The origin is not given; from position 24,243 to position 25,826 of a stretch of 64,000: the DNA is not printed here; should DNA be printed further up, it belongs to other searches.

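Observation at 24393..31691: Candidate new immunity-type system: four translationally coupled genes (orphan / two-HKD PLD nuclease / SNF2-like helicase / small protein) in a tRNA-Lys island, with no methyltransferase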

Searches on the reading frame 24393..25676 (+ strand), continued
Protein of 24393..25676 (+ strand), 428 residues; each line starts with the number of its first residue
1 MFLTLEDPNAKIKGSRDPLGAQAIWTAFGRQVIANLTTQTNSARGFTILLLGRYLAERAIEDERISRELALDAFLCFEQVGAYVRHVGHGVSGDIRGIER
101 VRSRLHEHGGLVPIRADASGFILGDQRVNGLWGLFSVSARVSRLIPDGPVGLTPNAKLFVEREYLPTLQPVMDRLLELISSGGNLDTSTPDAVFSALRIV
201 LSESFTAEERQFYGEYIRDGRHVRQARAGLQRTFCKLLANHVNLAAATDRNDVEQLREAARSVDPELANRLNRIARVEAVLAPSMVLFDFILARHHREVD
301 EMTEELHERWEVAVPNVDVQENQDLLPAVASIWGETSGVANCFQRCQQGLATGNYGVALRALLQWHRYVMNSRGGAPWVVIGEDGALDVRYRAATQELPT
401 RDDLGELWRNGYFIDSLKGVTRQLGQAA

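Call 46: find_related_loci(query=A2, collection=genome_contigs, flank=10000)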
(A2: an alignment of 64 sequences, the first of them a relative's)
Query A2 (428 aa) in genome_contigs; peptide patterns used: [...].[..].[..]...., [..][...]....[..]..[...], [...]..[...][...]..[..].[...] (x = any residue, [..] = any of these).
61 stretches matched a pattern; 38 encode a relative of the query (tblastn E <= 1e-3); 38 distinct loci.
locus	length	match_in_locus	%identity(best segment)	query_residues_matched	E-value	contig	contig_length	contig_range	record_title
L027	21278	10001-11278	68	1-428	0e+0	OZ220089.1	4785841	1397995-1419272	MAG: Candidatus Latescibacterota bacterium isolate 4e2a754f-172e-45f6-b93c-83e01e84db49 genome assembly, chromosome: 1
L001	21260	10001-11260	46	2-424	1e-128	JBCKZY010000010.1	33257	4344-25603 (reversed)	Thermodesulfovibrionia bacterium isolate SLM_LV1_0208-G10 Node_10_length_33257_cov_88.773367, whole genome shotgun seque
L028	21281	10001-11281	47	1-428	1e-126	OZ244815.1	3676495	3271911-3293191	MAG: Candidatus Azotimanducaceae bacterium isolate 0937b914-cd5b-423c-bd4b-687d2cd29063 genome assembly, chromosome: 1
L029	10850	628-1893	48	1-424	3e-126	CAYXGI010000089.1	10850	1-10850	MAG TPA_asm: uncultured Phycisphaerales bacterium isolate binchicken_co147_286 genome assembly, contig: NODE_18220_lengt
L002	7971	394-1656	50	2-424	2e-125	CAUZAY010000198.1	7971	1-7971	MAG: Vicinamibacteria bacterium isolate CB11b_AW.47 genome assembly, contig: Ga0310124_10005860, whole genome shotgun se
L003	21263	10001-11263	50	2-424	7e-124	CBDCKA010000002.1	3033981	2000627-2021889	MAG: Terriglobia bacterium isolate 31ff0249-533e-4473-91ae-22163d2f2002 genome assembly, contig: contig_2, whole genome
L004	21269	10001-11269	50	2-426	9e-124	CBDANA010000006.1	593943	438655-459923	MAG: Vicinamibacterales bacterium isolate 5fb12c80-57d0-4641-8fec-4a532d1ea914 genome assembly, contig: contig_6, whole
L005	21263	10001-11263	49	2-424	3e-123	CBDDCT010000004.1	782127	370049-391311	MAG: Bryobacterales bacterium isolate 6159ff8d-e712-4e39-bf3f-79bf34294bcb genome assembly, contig: contig_4, whole geno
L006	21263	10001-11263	49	2-424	3e-123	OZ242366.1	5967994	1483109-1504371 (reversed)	MAG: Bryobacterales bacterium isolate f0b9ad3e-bf3f-4545-832f-1a66c2db78ab genome assembly, chromosome: 1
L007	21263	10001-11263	49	2-424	1e-122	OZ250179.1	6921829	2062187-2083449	MAG: Bryobacterales bacterium isolate bc87f873-21db-41cd-b6f0-d751a7935039 genome assembly, chromosome: 1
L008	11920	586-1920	47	2-424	4e-122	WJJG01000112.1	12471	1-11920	MAG: Candidatus Eisenbacteria bacterium isolate Bin_233 k141_1140599, whole genome shotgun sequence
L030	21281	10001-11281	46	1-428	3e-122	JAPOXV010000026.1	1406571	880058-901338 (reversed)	MAG: Gammaproteobacteria bacterium isolate COS4_bin_15 NODE_3_length_1406571_cov_53.2678, whole genome shotgun sequence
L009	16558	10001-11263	48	2-424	7e-122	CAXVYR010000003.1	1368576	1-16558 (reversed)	MAG: Terriglobia bacterium isolate 00cd7bbc-bff0-487f-9545-a217d18c1db4 genome assembly, contig: contig_3, whole genome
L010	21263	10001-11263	49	2-424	5e-122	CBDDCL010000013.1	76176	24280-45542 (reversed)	MAG: Bryobacterales bacterium isolate 9a5723b4-f69d-4256-802c-3c242fd87eb7 genome assembly, contig: contig_7, whole geno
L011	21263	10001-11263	48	2-424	5e-122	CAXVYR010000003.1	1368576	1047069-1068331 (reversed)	MAG: Terriglobia bacterium isolate 00cd7bbc-bff0-487f-9545-a217d18c1db4 genome assembly, contig: contig_3, whole genome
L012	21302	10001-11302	45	2-428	2e-118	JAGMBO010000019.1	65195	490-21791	MAG: Candidatus Eisenbacteria bacterium isolate RS_16_23 ZL425.bin.23.fa_19, whole genome shotgun sequence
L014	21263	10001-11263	48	2-424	6e-108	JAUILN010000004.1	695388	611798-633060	MAG: bacterium isolate Co_bin.47 NODE_55_length_695388_cov_13.484212, whole genome shotgun sequence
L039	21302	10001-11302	37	1-426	5e-76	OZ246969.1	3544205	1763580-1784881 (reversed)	MAG: Arenicellales bacterium isolate 1218857c-7fba-425a-818a-049516f6d46d genome assembly, chromosome: 1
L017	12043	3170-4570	44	2-424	6e-112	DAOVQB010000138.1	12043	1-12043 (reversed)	MAG TPA_asm: Candidatus Eisenbacteria bacterium isolate CSMAG_1564 CSMAG_1564_k141_1337487_length_12043_cov_11.0000, who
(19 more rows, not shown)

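Call 60: find_encoding_contigs(protein=P0008, flank=10000, max_places=3)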
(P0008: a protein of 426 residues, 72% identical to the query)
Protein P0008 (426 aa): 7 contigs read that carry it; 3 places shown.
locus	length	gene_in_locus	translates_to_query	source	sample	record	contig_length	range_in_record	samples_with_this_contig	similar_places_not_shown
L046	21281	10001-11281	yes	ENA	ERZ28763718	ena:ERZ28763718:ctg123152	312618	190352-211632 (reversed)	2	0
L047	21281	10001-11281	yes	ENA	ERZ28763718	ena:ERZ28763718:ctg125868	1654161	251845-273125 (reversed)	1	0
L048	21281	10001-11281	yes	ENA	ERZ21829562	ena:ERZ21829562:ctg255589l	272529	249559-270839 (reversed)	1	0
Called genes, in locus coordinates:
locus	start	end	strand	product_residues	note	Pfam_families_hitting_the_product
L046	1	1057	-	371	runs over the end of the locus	PF14336:GLUCM-like_C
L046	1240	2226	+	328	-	PF01609:DDE_Tnp_1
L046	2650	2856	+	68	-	-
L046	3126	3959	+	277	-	PF01609:DDE_Tnp_1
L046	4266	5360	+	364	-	PF12221:HflK_N, PF01145:Band_7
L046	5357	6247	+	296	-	PF01145:Band_7, PF13421:Band_7_1 (weak)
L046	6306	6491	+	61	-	PF09838:DUF2065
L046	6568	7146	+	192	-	PF13365:Trypsin_2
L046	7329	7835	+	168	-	PF13384:HTH_23, PF13518:HTH_28, PF13551:HTH_29, PF13565:HTH_32, PF13592:HTH_33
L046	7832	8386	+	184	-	PF13358:DDE_3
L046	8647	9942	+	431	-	PF00872:Transposase_mut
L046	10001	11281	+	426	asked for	-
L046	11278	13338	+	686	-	-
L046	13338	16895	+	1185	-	PF04851:ResIII (weak), PF00271:Helicase_C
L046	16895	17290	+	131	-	-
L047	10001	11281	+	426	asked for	-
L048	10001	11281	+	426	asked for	-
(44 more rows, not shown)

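Call 61: find_encoding_contigs(protein=P0112, flank=10000, max_places=3)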
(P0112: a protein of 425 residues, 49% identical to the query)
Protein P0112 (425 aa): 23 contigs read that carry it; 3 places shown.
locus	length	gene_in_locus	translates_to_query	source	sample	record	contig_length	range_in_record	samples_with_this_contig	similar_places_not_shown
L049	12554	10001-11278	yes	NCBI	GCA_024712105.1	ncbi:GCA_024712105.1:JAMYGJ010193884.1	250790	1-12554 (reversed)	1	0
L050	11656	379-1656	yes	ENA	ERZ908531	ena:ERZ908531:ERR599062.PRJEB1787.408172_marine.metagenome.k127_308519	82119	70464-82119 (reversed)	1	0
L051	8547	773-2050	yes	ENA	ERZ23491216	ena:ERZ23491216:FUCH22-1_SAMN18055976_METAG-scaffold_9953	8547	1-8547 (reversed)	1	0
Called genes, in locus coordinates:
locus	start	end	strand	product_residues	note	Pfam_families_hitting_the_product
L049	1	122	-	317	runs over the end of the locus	PF01916:DS (weak), PF21570:ArgZ-like_C_2nd (faint)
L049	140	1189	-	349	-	PF02547:Queuosine_synth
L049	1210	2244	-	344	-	PF00108:Thiolase_N (weak), PF08545:ACP_syn_III, PF08541:ACP_syn_III_C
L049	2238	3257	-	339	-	PF05496:RuvB_N, PF06068:TIP49 (faint), PF00004:AAA, PF07728:AAA_5 (faint), PF17864:AAA_lid_4, PF05491:WHD_RuvB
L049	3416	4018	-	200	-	PF01330:RuvA_N, PF21176:RecR_HhH (faint), PF00633:HHH (faint), PF14520:HHH_5, PF07499:RuvA_C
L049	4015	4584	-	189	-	PF02075:RuvC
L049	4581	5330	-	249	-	PF20772:TACO1_YebC_N, PF01709:Transcrip_reg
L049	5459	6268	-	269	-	PF01135:PCMT (faint), PF13489:Methyltransf_23 (weak), PF01209:Ubie_methyltran, PF13847:Methyltransf_31, PF08241:Methyltransf_11, PF08242:Methyltransf_12, PF13649:Methyltransf_25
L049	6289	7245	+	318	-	PF08240:ADH_N, PF16912:Glu_dehyd_C, PF00107:ADH_zinc_N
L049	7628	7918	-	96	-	PF05402:PqqD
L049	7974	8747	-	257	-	-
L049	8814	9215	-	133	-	PF01527:HTH_Tnp_1, PF13384:HTH_23, PF13551:HTH_29 (weak), PF13518:HTH_28 (weak)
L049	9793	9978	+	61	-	-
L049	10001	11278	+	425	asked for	-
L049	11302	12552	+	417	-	?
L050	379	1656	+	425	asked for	-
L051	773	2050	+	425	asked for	-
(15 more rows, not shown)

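Call 62: search_protein_representatives(alignment_id=A2)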
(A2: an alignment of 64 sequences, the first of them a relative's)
Query: 64 sequences, 426 profile positions. Proteins with E-value up to 0.001 (for the whole library): 1143; up to 1e-10: 817; up to 1e-30: 400. The best 150 are listed.
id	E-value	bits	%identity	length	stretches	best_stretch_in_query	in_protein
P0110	3.2e-178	609.4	-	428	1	1-425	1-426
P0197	1.1e-172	591.2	-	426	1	1-424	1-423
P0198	8.2e-163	558.7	-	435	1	1-422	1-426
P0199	1.4e-162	558.0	-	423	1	1-424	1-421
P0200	2.7e-158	543.8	-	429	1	1-424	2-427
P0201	7.6e-157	539.0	-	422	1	1-423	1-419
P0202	3.7e-155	533.5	-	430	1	1-424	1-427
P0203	8.6e-155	532.3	-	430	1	2-423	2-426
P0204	2.4e-153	527.5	-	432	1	1-424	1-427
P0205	7.9e-151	519.2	-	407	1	19-425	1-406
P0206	2.0e-150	517.8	-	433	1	1-425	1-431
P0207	4.2e-150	516.8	-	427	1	1-424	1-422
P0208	1.2e-149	515.4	-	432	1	2-424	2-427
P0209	1.1e-148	512.2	-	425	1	1-424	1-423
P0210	4.8e-148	510.0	-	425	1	1-425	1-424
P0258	2.4e-98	346.3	-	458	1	2-419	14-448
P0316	7.9e-88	311.6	-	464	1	2-423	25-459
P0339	1.4e-84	300.9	-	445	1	1-418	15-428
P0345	1.8e-83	297.3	-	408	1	1-423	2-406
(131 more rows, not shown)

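Call 65: search_protein_families(library=pfam, proteins=[P0345, P0316, P0339, L008:7599-8231:+, P0258], max_evalue=10)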
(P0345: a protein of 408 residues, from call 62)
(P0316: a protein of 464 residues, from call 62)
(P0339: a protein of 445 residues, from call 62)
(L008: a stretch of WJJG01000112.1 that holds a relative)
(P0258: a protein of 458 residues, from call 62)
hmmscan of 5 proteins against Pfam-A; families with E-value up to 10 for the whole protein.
P0345 (408 aa): 0 families

P0316 (464 aa): 1 family
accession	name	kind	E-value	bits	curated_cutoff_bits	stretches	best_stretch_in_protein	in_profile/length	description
PF03705.20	CheR_N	-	0.091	12.9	27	1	167-209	7-49/53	CheR methyltransferase, all-alpha domain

P0339 (445 aa): 0 families

L008:7599-8231:+ (211 aa): 0 families

P0258 (458 aa): 1 family
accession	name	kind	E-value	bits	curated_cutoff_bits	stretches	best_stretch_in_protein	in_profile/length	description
PF13530.11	SCP2_2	-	0.12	13.4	23.2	1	50-81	56-87/105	Sterol carrier protein domain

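Call 88: find_encoding_contigs(protein=P0072, flank=10000, max_places=4)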
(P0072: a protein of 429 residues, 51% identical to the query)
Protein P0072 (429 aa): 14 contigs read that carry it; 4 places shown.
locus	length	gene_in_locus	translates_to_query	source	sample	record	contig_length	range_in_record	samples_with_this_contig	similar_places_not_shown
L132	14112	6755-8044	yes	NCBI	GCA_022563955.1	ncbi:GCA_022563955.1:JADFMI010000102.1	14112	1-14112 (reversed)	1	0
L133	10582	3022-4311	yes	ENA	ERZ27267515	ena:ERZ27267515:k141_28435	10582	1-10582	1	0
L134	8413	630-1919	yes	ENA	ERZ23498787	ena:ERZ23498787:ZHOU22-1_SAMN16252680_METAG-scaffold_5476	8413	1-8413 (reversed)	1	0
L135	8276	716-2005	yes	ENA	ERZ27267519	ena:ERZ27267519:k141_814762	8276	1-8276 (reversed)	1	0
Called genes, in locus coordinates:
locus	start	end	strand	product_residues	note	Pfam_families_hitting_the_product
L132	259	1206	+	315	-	PF01210:NAD_Gly3P_dh_N (weak), PF02558:ApbA, PF08546:ApbA_C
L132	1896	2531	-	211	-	-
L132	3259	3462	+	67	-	-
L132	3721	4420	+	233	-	PF13379:NMT1_2 (weak), PF09084:NMT1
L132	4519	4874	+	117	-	-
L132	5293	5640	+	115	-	PF20475:DUF6717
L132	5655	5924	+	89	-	-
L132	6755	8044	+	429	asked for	-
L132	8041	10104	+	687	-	-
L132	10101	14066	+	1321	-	PF00176:SNF2-rel_dom (faint), PF00270:DEAD (faint), PF04851:ResIII (weak), PF00271:Helicase_C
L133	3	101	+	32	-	?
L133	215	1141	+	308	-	PF13379:NMT1_2 (weak), PF09084:NMT1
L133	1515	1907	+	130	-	PF20475:DUF6717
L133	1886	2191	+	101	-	-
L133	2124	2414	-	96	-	-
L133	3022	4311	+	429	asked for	-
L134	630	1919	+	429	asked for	-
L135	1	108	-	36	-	?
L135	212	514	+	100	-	-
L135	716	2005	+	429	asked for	-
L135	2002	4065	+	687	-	-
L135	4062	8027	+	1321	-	PF00176:SNF2-rel_dom (faint), PF00270:DEAD (faint), PF04851:ResIII (weak), PF00271:Helicase_C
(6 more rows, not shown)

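Call 90: search_protein_families(library=phrogs, proteins=[window:24393-25676:+], max_evalue=0.001)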
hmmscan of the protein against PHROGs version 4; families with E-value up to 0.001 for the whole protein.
window:24393-25676:+ (428 aa): 0 families
